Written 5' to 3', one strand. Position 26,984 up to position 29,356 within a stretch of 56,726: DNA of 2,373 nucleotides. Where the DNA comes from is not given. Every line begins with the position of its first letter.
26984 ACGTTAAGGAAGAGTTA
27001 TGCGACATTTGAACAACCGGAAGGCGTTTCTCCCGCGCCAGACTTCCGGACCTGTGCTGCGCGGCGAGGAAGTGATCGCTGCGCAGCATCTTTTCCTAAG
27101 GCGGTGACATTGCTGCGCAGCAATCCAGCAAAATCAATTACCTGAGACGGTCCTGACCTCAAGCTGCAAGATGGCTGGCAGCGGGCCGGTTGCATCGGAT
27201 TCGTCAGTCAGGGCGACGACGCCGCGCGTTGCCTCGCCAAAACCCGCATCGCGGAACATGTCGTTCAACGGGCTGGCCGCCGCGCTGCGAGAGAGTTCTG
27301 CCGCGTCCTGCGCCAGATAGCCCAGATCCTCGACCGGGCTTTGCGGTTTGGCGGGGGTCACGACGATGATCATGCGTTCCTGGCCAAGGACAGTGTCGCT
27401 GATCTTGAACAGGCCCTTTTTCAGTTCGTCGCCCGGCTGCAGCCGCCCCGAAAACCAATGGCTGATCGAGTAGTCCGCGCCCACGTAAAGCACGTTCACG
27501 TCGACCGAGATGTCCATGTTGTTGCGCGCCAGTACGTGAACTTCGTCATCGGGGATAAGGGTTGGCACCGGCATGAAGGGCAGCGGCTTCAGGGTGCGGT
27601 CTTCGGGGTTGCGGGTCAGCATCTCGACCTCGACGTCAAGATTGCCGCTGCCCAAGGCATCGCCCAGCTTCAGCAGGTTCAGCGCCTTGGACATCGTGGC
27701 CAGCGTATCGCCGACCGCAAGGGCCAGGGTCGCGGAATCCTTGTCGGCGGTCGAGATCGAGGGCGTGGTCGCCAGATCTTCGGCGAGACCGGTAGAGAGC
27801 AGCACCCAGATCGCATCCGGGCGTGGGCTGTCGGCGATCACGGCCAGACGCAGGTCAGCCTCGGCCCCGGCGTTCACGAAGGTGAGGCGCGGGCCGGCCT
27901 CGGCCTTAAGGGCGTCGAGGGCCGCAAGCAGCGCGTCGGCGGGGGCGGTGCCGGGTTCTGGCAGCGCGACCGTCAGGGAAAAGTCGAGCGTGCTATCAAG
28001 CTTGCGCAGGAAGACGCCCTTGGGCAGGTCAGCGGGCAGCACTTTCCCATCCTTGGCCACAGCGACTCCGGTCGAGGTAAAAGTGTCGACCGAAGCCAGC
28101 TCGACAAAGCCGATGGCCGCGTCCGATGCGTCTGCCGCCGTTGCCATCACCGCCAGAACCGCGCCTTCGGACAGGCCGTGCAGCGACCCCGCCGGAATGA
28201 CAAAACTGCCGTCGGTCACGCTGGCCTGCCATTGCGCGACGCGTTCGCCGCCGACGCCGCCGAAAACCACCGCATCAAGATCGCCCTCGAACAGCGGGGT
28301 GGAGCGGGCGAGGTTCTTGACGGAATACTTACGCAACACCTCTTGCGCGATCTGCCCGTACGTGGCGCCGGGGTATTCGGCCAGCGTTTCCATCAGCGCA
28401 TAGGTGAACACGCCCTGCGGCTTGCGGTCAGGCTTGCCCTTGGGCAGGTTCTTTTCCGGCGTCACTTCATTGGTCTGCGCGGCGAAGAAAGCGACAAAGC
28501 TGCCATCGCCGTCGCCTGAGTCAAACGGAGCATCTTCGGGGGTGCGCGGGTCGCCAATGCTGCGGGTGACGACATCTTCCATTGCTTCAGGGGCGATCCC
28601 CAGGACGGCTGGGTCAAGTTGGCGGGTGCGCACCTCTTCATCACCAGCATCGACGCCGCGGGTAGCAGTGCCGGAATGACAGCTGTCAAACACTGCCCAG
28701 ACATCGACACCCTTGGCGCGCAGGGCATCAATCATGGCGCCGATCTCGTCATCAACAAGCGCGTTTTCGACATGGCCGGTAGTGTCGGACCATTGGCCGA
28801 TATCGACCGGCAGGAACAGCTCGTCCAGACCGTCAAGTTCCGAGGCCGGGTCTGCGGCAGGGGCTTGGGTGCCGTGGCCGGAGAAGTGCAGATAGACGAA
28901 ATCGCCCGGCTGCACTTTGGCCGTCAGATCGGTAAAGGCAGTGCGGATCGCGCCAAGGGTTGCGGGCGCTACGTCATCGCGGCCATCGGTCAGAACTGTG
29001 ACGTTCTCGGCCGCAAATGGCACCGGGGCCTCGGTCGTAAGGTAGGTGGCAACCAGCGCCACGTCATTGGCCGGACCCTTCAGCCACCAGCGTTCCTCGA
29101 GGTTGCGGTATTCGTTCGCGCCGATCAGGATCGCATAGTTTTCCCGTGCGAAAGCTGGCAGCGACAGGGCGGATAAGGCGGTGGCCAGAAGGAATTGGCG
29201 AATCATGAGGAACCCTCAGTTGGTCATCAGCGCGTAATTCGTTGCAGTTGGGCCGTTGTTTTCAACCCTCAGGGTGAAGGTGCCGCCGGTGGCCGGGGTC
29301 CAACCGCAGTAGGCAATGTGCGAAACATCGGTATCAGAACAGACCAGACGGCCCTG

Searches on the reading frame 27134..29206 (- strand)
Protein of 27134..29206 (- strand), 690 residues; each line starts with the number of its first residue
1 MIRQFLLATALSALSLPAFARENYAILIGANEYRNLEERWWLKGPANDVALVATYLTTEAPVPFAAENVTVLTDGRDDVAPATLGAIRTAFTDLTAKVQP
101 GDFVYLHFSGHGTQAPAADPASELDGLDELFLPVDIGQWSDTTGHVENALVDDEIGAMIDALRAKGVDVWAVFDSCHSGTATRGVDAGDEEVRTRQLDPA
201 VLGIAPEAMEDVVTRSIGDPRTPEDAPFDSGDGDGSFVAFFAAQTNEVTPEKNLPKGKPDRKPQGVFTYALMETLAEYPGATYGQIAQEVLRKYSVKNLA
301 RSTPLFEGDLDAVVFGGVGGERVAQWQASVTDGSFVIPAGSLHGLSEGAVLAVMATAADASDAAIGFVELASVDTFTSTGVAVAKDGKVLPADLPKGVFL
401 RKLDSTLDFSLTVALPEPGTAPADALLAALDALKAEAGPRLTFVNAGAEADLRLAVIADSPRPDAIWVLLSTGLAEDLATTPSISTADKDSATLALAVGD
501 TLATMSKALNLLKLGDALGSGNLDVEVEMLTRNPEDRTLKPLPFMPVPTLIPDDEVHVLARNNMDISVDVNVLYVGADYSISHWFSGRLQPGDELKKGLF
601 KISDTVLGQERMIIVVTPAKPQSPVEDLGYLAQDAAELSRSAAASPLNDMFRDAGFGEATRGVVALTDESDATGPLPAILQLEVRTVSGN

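Call 4: search_protein_families(library=pfam, proteins=[window:27134-29206:-], max_evalue=1)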
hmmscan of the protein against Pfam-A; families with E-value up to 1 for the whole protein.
window:27134-29206:- (690 aa): 1 family
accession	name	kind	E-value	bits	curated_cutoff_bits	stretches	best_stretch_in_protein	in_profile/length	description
PF00656.27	Peptidase_C14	-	1.3e-16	61.5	21.4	1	24-295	3-212/233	Caspase domain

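Call 5: search_protein_families(library=ncbifam, proteins=[window:27134-29206:-], max_evalue=1)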
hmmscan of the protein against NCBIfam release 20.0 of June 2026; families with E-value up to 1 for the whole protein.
window:27134-29206:- (690 aa): 1 family
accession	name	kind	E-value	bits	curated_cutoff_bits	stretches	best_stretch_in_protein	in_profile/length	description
NF047832.1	caspase_w_EACC1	subfamily_domain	1.5e-10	40.9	140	1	24-192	2-146/211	caspase, EACC1-associated type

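Call 60: search_protein_families(library=padloc, proteins=[window:27134-29206:-], max_evalue=0.01)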
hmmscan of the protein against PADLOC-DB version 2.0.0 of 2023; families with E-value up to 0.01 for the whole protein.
window:27134-29206:- (690 aa): 1 family
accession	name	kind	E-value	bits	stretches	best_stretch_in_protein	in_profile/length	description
PDLC02987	caspase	-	3.8e-20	70.5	1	22-352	2-197/453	-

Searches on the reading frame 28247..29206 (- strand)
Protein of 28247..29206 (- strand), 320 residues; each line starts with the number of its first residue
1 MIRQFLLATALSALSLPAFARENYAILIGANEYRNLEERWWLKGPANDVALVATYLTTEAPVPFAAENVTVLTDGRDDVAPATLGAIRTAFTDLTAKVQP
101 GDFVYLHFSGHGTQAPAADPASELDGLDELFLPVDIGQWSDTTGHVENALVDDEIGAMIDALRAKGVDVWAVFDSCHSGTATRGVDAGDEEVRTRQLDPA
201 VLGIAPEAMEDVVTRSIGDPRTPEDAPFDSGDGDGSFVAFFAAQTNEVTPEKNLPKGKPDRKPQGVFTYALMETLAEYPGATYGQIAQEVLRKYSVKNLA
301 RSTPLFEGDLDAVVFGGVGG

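Call 64: search_solved_structures(query=window:28247-29206:-, max_evalue=0.01, show_alignments=3)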
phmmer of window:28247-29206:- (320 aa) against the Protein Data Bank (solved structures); distinct sequences matched with E-value up to 0.01: 11.
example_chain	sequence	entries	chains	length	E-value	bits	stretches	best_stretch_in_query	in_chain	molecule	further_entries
4f6o_A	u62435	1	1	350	1.2e-15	61.1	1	25-181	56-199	Metacaspase-1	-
4f6p_A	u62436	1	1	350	2.2e-14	56.9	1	25-181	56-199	Metacaspase-1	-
7qp0_A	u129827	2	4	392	2e-13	53.8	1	24-181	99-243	Metacaspase-1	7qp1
6w8s_A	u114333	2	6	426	4.6e-12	49.3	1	25-180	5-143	Metacaspase-4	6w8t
6w8r_A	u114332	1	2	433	5.4e-11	45.8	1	25-179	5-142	Metacaspase-4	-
8a53_A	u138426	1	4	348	8.3e-08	35.3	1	12-142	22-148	Metacaspase-9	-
9n3d_A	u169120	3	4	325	1.8e-07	34.2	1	20-141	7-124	Metacaspase-9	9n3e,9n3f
4afr_A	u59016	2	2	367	1.1e-06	31.6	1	25-181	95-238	METACASPASE | METACASPASE MCA2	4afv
4afp_A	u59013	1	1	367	2.9e-06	30.3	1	25-181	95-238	METACASPASE MCA2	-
4af8_A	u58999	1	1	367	3.1e-06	30.2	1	25-181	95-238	METACASPASE MCA2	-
3bij_A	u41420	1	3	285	4.2e-05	26.4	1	90-183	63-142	Uncharacterized protein GSU0716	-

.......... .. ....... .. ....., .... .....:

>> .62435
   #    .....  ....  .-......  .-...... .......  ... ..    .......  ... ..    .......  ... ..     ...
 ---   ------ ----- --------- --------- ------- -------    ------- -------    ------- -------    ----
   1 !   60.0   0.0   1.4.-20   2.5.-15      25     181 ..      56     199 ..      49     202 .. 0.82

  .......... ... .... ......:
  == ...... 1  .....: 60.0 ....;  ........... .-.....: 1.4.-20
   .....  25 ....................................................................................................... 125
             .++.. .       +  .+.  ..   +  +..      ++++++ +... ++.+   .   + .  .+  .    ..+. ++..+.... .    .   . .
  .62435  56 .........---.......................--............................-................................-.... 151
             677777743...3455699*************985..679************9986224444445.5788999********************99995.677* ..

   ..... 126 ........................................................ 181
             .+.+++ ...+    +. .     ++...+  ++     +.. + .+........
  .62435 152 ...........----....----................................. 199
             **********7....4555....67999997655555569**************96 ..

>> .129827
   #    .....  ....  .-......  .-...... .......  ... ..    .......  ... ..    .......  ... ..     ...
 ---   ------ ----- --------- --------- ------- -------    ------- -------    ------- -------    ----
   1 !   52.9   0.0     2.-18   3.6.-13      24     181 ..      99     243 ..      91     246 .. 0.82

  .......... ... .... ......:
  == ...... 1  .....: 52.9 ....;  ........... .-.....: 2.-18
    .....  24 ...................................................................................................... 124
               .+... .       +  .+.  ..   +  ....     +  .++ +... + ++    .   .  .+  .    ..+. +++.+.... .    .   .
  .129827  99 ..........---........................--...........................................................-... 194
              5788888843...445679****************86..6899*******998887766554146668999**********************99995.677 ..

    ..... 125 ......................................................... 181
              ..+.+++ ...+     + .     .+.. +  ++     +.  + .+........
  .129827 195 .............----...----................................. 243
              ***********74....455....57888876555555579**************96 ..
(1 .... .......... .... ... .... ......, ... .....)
